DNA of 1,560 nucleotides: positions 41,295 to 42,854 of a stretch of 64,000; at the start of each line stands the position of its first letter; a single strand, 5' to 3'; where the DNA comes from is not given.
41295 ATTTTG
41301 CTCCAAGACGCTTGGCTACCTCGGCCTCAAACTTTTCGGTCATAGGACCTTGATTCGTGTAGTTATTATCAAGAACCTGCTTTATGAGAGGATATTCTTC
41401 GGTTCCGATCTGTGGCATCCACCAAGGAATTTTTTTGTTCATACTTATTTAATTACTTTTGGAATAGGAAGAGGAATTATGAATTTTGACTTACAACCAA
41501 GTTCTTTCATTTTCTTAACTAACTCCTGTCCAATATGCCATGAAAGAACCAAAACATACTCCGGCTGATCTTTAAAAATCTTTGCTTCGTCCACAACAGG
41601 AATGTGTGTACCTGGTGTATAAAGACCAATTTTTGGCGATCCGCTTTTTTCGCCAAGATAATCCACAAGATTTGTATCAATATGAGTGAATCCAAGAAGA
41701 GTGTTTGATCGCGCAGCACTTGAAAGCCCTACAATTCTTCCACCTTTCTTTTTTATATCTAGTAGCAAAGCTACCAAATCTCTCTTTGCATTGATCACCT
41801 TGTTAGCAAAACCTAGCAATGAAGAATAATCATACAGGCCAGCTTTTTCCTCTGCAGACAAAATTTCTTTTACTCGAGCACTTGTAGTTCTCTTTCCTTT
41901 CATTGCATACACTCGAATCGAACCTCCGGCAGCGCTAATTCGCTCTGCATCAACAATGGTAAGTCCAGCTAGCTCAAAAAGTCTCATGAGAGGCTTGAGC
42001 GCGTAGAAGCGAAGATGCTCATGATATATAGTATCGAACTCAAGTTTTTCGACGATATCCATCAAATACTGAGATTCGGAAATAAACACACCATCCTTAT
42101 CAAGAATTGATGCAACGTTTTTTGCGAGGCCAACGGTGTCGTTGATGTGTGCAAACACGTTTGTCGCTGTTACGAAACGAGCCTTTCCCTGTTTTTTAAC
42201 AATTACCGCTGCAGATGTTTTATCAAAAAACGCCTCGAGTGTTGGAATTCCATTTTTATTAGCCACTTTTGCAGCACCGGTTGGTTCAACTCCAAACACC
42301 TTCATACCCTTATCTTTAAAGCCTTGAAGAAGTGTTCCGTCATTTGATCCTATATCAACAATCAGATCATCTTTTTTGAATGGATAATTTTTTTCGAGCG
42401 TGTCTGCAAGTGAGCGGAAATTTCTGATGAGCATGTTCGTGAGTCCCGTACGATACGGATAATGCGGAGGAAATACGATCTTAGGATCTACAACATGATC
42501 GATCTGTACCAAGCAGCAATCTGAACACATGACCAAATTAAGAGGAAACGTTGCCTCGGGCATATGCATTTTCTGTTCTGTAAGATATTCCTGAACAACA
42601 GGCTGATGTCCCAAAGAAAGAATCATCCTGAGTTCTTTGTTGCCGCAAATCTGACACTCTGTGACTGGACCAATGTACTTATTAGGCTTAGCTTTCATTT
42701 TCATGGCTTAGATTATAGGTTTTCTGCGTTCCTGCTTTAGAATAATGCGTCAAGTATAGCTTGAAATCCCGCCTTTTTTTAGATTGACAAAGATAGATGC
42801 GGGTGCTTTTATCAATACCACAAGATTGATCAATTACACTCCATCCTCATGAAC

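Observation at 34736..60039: A 25-kb surface-glycan biosynthesis island with an unusually rich tailoring repertoire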

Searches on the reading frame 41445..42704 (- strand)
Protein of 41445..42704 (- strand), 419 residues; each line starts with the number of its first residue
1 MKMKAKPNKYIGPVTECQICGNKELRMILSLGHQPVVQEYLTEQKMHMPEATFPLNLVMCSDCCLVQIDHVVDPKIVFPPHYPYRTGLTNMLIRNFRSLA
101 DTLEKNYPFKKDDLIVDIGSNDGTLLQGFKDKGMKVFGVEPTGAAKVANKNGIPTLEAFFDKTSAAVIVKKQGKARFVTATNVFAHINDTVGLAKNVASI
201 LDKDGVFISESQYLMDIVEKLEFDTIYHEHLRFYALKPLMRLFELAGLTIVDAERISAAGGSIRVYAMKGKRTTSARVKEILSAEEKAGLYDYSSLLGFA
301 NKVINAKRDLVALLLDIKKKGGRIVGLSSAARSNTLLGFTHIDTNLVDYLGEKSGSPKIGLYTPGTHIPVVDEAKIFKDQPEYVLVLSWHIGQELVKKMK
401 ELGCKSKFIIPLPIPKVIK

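Call 3: search_protein_families(library=pfam, proteins=[window:41445-42704:-], max_evalue=0.001)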
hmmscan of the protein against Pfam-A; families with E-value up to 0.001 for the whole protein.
window:41445-42704:- (419 aa): 4 families
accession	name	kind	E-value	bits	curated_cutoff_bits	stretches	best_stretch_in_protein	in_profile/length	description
PF08484.17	Methyltransf_14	-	3.6e-41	141.1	23.5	1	259-413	3-160/160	C-methyltransferase C-terminal domain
PF08421.16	Methyltransf_13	-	1.5e-19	70.4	31.3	1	17-78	1-62/62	Putative zinc binding domain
PF13489.12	Methyltransf_23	-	3.3e-15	56.6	27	1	95-251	5-162/164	Methyltransferase domain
PF08242.18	Methyltransf_12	-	9.2e-05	23.5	30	1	116-207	1-98/98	Methyltransferase domain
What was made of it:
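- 41445..42704 (-): NDP-sugar 3-C-methyltransferase (g07, TylC3/TcaB9/KijD1 family). Methyltransf_13 (Zn), Methyltransf_23 and Methyltransf_14 (call 3).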

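Call 10: find_encoding_contigs(protein=window:41445-42704:-, flank=10000, max_places=6)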
Protein window:41445-42704:- (419 aa): 2 contigs read that carry it; 2 places shown.
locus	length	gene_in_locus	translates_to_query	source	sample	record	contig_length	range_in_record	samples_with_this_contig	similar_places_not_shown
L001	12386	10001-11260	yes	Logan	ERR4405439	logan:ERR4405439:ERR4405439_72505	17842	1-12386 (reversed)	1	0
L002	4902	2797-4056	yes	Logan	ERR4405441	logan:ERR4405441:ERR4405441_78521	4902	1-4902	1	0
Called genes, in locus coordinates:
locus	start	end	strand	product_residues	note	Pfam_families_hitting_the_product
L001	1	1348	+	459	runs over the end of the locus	PF13231:PMT_2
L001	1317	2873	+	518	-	PF00535:Glycos_transf_2, PF10111:Glyco_tranf_2_2 (faint), PF13641:Glyco_tranf_2_3, PF13489:Methyltransf_23 (weak), PF08241:Methyltransf_11, PF13847:Methyltransf_31 (faint), PF13649:Methyltransf_25 (weak)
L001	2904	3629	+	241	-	-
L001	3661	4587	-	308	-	-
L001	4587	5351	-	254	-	PF03269:DUF268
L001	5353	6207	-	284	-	PF00535:Glycos_transf_2, PF10111:Glyco_tranf_2_2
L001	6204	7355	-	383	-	PF13692:Glyco_trans_1_4 (weak)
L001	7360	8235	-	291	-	PF00535:Glycos_transf_2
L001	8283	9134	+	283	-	PF00551:Formyl_trans_N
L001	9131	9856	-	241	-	-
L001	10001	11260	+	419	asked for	PF08421:Methyltransf_13, PF13489:Methyltransf_23, PF08484:Methyltransf_14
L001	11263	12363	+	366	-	PF01041:DegT_DnrJ_EryC1, PF00155:Aminotran_1_2, PF01053:Cys_Met_Meta_PP, PF01212:Beta_elim_lyase (weak), PF00266:Aminotran_5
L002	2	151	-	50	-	?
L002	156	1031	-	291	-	PF00535:Glycos_transf_2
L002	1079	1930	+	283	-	PF00551:Formyl_trans_N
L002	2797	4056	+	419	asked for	PF08421:Methyltransf_13, PF13489:Methyltransf_23, PF08484:Methyltransf_14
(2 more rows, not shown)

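Call 11: search_protein_families(library=ncbifam, proteins=[window:41445-42704:-], max_evalue=0.001)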
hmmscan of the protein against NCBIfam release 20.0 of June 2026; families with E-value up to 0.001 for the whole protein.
window:41445-42704:- (419 aa): 0 families

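Call 13: search_solved_structures(query=window:41445-42704:-, max_evalue=0.001, show_alignments=1)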
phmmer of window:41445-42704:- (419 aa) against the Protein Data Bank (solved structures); distinct sequences matched with E-value up to 0.001: 10.
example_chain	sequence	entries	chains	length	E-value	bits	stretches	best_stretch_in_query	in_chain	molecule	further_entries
4rv9_A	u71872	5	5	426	9.6e-75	255.4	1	13-418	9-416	D-mycarose 3-C-methyltransferase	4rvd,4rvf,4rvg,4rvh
3ndi_A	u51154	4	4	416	6.8e-61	209.7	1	11-403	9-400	Methyltransferase | TcaB9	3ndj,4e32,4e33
4e2y_A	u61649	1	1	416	1.8e-60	208.4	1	11-403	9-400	TcaB9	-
4e31_A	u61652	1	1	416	2.4e-60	207.9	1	11-403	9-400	TcaB9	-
4e2x_A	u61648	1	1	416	2.4e-60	207.9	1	11-403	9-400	TcaB9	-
4e2z_A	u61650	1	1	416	6.3e-60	206.5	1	11-403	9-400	TcaB9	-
4e2w_A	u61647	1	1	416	6.4e-60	206.5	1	11-403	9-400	TcaB9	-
4e30_A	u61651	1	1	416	1.7e-59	205.2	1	11-403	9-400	TcaB9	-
5t64_A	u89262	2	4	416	4.9e-59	203.6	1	15-413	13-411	Sugar 3-C-methyl transferase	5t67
5t6b_A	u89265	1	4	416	2.6e-58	201.3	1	15-403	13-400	Sugar 3-C-methyl transferase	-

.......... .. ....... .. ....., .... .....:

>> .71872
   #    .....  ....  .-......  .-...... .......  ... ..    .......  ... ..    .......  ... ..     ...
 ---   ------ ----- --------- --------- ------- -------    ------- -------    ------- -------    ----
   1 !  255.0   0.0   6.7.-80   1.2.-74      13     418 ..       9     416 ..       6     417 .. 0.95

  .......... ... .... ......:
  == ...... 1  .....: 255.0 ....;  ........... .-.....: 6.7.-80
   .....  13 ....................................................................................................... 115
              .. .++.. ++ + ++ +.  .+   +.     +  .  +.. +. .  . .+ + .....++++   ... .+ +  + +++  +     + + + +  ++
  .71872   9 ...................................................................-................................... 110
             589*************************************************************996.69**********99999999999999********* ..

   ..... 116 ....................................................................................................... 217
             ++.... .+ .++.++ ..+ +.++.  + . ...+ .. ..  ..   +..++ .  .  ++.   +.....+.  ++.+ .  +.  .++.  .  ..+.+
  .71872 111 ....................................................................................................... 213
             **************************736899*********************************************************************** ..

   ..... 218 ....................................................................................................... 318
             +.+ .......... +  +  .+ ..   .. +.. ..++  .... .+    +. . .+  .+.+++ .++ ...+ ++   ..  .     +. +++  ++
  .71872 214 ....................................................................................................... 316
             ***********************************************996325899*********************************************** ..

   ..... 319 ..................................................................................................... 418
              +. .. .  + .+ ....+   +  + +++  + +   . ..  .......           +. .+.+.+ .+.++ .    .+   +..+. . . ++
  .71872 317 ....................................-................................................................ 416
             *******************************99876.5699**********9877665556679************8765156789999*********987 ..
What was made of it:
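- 41445..42704 (-): Full-length match to PDB 4rv9 at 1e-74, TcaB9 at 7e-61 and 5t64 at 5e-59 (call 13).
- On NDP-sugar 3-C-methyltransferase (TylC3/TcaB9/KijD1): The CxxC...CxxC motif is visible in the alignment (call 13).
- Checked: It has Methyltransf_13/23/14 domains and matches PDB 4rv9 at 1e-74 (call 13).
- The 3-C-methyltransferase matches three solved sugar C-3 methyltransferases over its full length (call 13).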
